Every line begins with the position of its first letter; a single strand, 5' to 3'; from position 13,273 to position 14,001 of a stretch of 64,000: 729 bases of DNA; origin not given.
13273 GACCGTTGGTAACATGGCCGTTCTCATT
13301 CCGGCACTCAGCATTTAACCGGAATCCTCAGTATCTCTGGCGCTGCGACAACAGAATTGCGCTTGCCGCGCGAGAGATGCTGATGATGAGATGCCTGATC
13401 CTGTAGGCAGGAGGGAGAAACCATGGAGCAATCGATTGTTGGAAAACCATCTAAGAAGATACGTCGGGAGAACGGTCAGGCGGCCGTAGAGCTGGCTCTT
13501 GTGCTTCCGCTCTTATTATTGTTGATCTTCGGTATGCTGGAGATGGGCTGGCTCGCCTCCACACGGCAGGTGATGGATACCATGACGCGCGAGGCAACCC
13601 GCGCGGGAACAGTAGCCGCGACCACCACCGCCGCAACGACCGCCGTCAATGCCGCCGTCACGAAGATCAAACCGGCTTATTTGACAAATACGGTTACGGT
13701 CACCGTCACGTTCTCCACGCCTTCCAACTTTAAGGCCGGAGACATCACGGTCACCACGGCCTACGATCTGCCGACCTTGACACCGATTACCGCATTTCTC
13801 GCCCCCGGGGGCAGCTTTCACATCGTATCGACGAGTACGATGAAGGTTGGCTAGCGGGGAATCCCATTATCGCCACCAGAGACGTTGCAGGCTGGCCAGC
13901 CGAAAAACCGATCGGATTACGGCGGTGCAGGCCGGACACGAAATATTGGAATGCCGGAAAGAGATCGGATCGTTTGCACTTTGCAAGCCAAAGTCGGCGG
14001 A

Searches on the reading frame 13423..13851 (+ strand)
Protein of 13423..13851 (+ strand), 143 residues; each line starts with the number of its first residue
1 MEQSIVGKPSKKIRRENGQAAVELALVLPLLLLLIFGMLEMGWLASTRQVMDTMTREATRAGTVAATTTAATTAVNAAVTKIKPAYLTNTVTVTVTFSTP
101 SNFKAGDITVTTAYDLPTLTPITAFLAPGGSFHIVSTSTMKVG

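Call 10: find_homologous_proteins(query=window:13423-13851:+)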
Query window:13423-13851:+ (143 aa): 248 proteins with E <= 0.001 among 624 candidates; the best 120 are listed.
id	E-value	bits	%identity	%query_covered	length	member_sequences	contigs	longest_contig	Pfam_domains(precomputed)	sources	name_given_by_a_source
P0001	2.0e-80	285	99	100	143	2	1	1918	PF07811.18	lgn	-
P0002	2.1e-73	263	90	100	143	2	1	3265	PF07811.18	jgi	-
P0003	9.9e-71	254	89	100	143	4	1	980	PF07811.18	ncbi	-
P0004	2.1e-68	247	85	100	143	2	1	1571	PF07811.18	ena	-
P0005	1.2e-66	241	84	99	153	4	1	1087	PF07811.18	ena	-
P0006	8.4e-65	235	81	99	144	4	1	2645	PF07811.18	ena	-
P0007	7.6e-64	232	80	99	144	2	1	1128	PF07811.18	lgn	-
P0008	3.2e-63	230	80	95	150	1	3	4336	PF07811.18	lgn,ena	-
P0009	2.7e-61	224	84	90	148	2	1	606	PF07811.18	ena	-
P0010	7.2e-60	219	78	95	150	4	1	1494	PF07811.18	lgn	-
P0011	8.1e-60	219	76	100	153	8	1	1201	PF07811.18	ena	-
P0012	7.2e-59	216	78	94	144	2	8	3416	PF07811.18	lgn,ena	-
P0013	8.0e-59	216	74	100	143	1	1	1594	PF07811.18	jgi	-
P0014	8.0e-59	216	78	92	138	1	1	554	PF07811.18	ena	-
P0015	9.9e-59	215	79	90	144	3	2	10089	PF07811.18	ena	-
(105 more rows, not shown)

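Call 12: find_related_loci(query=A1, collection=genome_contigs, flank=4000)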
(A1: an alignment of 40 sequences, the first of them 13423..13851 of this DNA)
Query A1 (143 aa) in genome_contigs; peptide patterns used: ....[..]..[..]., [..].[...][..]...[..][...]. (x = any residue, [..] = any of these).
82 stretches matched a pattern; 45 encode a relative of the query (tblastn E <= 1e-3); 45 distinct loci.
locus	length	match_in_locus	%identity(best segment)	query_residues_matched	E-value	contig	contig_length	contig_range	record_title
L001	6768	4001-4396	78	12-143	5e-62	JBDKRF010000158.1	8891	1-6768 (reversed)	MAG: Clostridiaceae bacterium isolate 5_bin.189 c_000000602318, whole genome shotgun sequence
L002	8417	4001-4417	76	6-143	1e-60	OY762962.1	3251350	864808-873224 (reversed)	MAG: Christensenellaceae bacterium isolate 71fbd196-4d72-4d9d-b023-dc0a1f92e7b0 genome assembly, chromosome: 1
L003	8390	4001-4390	77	14-143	6e-59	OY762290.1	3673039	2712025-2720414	MAG: Christensenellaceae bacterium isolate 20c35e01-8a7f-49ef-9147-7de253b6e4f4 genome assembly, chromosome: 1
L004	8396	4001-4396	70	12-143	2e-56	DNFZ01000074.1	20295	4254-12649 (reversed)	MAG TPA_asm: Clostridiales bacterium isolate UBA8911 contig_47244, whole genome shotgun sequence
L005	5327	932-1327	72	12-143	4e-55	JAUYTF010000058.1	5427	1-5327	MAG: Eubacteriales bacterium isolate C8_concoct.bin.70 C8_k141_187345, whole genome shotgun sequence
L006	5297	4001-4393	76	13-143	3e-52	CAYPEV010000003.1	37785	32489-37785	MAG TPA_asm: uncultured Christensenella sp. isolate binchicken_co269_233 genome assembly, contig: NODE_916_length_37785_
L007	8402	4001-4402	78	10-143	4e-52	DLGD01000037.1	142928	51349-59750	MAG TPA_asm: Christensenella sp. UBA7703 UBA7703_contig_635, whole genome shotgun sequence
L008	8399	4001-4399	69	11-143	8e-51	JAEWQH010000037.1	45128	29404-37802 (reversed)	MAG: Bacillota bacterium isolate OH_SBrB_17 k127_771145, whole genome shotgun sequence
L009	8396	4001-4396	77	12-143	2e-49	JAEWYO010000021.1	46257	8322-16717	MAG: Bacillota bacterium isolate OH_SFB_175 k127_1080935, whole genome shotgun sequence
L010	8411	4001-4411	64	6-142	8e-48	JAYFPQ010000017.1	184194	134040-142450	MAG: Christensenella sp. isolate CA_127_R1 c_CA_000000022206, whole genome shotgun sequence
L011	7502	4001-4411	64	6-142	8e-47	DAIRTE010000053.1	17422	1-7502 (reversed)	MAG TPA_asm: Clostridia bacterium isolate CTOTU7604 NODE_5307_length_17422_cov_8.617551, whole genome shotgun sequence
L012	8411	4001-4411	64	6-142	9e-47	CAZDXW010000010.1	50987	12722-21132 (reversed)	MAG TPA_asm: uncultured Christensenella sp. isolate binchicken_co152_37 genome assembly, contig: NODE_773_length_50987_c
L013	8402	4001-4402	60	11-142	6e-46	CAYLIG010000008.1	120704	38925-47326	MAG TPA_asm: uncultured Christensenella sp. isolate binchicken_co27_68 genome assembly, contig: NODE_207_length_120704_c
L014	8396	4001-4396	59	11-142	6e-45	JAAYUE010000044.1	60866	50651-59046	MAG: Clostridiales bacterium isolate AS27yjCOA_135 108951_AS27, whole genome shotgun sequence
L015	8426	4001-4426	58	1-142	9e-44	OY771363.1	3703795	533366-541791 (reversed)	MAG: Christensenellaceae bacterium isolate 38ba8450-c70d-4108-8ba4-09623ba0e347 genome assembly, chromosome: 1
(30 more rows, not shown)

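Call 16: find_related_loci(query=A1, collection=metagenome_contigs, flank=2500)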
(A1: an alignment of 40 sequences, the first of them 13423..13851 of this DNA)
Query A1 (143 aa) in metagenome_contigs; peptide patterns used: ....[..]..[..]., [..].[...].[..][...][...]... (x = any residue, [..] = any of these).
147 stretches matched a pattern; 47 encode a relative of the query (tblastn E <= 1e-3); 47 distinct loci.
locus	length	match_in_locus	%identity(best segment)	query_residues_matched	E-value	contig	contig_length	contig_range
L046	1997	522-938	75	6-143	4e-67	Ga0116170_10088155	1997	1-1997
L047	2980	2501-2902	77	10-143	2e-62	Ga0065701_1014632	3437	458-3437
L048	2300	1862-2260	77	12-143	1e-62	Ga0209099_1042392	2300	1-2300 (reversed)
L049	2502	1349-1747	77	12-143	2e-62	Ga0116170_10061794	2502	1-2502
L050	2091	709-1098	78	14-143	2e-61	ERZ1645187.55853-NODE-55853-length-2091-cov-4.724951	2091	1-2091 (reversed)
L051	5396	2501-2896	74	12-143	6e-59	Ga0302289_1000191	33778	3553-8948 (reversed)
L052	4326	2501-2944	82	1-143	1e-57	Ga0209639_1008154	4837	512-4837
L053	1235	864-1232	76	14-136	1e-59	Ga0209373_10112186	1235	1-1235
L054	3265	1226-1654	90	1-143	2e-55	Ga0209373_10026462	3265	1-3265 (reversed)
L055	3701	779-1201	75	3-143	9e-55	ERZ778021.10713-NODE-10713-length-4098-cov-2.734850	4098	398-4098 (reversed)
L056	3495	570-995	70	2-143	3e-52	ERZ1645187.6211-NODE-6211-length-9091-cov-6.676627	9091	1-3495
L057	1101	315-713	76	11-143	5e-54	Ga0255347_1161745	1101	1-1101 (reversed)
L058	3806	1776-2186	66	6-142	2e-48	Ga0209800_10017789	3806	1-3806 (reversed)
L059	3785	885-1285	76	10-143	4e-48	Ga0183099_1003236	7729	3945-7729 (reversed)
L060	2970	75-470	66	11-142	6e-48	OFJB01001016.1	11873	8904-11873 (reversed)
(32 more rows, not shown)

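Call 43: find_encoding_contigs(protein=P0001, flank=1500, max_places=4)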
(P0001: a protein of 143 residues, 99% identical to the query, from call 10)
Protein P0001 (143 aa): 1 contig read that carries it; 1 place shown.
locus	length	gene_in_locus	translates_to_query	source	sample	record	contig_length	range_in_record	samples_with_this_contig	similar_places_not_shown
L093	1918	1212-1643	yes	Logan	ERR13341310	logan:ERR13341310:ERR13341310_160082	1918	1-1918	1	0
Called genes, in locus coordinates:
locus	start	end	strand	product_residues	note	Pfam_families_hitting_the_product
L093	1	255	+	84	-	?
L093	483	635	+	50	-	PF04964:Flp_Fap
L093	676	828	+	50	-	PF04964:Flp_Fap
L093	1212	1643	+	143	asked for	PF07811:TadE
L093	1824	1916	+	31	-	?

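Call 44: find_encoding_contigs(protein=P0004, flank=1500, max_places=4)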
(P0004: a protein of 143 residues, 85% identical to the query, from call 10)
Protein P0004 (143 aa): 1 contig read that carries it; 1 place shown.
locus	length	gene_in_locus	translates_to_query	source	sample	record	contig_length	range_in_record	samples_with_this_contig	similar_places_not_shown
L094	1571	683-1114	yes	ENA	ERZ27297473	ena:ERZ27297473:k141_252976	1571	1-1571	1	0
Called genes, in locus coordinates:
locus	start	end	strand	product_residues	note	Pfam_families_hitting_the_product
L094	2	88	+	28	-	?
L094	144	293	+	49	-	-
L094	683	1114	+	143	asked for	PF07811:TadE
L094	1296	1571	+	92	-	?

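Call 45: find_encoding_contigs(protein=P0006, flank=1500, max_places=4)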
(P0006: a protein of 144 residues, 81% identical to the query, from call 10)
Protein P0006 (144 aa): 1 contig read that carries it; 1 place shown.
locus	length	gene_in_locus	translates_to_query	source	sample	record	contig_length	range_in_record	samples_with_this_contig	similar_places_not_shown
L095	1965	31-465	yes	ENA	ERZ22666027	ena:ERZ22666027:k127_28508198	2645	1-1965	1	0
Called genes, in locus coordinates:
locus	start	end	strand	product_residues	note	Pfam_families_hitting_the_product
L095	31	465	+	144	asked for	PF07811:TadE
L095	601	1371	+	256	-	PF08666:SAF, PF16976:RcpC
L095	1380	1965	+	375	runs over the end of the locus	PF00142:Fer4_NifH (faint), PF01656:CbiA, PF06564:CBP_BcsQ (faint), PF09140:MipZ, PF10609:ParA, PF13614:AAA_31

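Call 46: find_encoding_contigs(protein=P0008, flank=1500, max_places=4)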
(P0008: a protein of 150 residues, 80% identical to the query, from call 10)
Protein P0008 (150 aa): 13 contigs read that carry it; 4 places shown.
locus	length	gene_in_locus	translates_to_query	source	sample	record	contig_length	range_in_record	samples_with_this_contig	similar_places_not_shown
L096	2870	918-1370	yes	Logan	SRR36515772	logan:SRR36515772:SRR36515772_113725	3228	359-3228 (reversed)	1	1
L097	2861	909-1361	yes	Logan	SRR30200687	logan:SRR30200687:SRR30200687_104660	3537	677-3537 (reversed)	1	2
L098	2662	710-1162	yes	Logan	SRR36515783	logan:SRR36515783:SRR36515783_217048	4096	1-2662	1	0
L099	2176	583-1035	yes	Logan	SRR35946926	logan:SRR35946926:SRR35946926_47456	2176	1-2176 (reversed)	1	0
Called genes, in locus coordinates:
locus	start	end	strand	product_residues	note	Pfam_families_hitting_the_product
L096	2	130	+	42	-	?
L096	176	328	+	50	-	PF04964:Flp_Fap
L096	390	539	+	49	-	-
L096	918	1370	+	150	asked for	PF07811:TadE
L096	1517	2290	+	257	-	PF08666:SAF (weak), PF16976:RcpC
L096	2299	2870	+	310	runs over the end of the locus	?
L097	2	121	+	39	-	?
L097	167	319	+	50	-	PF04964:Flp_Fap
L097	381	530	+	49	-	-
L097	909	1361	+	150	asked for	PF07811:TadE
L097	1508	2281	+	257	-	PF08666:SAF (weak), PF16976:RcpC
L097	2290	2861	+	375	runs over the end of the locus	PF00142:Fer4_NifH, PF01656:CbiA, PF06564:CBP_BcsQ (faint), PF09140:MipZ, PF10609:ParA, PF13614:AAA_31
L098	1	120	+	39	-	?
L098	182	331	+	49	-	-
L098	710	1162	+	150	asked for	PF07811:TadE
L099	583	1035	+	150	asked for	PF07811:TadE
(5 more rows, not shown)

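Call 47: find_encoding_contigs(protein=P0003, flank=1500, max_places=3)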
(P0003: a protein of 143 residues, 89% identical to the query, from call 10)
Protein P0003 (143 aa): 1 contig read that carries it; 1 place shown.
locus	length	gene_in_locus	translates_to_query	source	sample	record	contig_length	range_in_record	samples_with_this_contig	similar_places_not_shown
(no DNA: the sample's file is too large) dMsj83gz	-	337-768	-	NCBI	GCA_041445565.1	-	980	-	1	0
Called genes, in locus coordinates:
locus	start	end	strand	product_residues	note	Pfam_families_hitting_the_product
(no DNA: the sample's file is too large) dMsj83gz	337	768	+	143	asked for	PF07811:TadE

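Call 48: find_encoding_contigs(protein=P0005, flank=1500, max_places=3)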
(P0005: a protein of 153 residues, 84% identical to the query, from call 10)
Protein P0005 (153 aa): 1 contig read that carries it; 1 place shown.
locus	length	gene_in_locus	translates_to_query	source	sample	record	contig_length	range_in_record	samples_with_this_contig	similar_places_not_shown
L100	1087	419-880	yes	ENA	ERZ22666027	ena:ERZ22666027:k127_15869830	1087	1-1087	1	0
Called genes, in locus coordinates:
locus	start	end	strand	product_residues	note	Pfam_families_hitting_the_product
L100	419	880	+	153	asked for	PF07811:TadE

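Call 49: find_encoding_contigs(protein=P0012, flank=1500, max_places=4)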
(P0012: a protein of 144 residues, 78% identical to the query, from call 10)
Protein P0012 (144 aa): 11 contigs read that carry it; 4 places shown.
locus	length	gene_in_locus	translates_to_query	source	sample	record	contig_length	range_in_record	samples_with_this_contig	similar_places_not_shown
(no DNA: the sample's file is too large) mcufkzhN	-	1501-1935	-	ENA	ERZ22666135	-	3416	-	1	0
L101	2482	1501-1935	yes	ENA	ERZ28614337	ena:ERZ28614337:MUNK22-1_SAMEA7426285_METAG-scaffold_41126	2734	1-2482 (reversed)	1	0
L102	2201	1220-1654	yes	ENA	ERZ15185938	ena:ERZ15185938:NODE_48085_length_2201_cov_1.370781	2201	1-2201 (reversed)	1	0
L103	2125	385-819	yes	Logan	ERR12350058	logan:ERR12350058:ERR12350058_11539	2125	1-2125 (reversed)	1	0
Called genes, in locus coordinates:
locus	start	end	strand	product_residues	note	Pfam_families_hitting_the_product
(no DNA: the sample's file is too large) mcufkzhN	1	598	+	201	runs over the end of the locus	?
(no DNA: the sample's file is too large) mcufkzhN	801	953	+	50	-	PF04964:Flp_Fap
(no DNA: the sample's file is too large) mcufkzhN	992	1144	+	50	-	-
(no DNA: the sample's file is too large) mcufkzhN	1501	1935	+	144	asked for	PF07811:TadE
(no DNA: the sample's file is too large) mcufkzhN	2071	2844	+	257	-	PF08666:SAF (weak), PF16976:RcpC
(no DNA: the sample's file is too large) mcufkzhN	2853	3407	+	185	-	?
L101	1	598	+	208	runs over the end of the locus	PF01478:Peptidase_A24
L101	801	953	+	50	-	PF04964:Flp_Fap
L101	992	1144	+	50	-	-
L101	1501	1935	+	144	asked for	PF07811:TadE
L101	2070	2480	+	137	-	?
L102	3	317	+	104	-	?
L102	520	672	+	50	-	PF04964:Flp_Fap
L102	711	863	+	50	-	-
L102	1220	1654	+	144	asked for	PF07811:TadE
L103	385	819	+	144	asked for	PF07811:TadE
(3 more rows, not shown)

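Call 50: find_encoding_contigs(protein=P0013, flank=1500, max_places=3)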
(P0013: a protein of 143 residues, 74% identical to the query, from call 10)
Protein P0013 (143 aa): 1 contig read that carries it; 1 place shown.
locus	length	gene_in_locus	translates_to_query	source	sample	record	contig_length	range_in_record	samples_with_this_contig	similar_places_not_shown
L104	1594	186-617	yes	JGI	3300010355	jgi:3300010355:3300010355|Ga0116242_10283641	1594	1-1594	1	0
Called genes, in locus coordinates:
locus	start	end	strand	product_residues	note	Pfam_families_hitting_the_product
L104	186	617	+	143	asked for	PF07811:TadE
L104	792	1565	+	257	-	PF08666:SAF, PF16976:RcpC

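Call 51: find_encoding_contigs(protein=P0011, flank=1500, max_places=3)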
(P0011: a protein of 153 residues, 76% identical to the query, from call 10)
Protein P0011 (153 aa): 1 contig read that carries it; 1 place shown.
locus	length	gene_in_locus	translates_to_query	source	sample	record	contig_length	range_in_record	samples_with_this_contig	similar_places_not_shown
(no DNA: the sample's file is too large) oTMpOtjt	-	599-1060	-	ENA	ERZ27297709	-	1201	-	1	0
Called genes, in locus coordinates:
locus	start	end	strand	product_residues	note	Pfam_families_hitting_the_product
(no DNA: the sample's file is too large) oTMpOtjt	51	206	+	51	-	PF04964:Flp_Fap (weak)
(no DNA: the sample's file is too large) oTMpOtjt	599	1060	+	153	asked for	PF07811:TadE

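Call 58: search_protein_families(library=pfam, proteins=[window:13423-13851:+], max_evalue=0.001)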
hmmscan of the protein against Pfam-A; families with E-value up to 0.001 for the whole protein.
window:13423-13851:+ (143 aa): 1 family
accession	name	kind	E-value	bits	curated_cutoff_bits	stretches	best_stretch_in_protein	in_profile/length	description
PF07811.17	TadE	-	5e-15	55.8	22.9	1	18-60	1-43/43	TadE-like protein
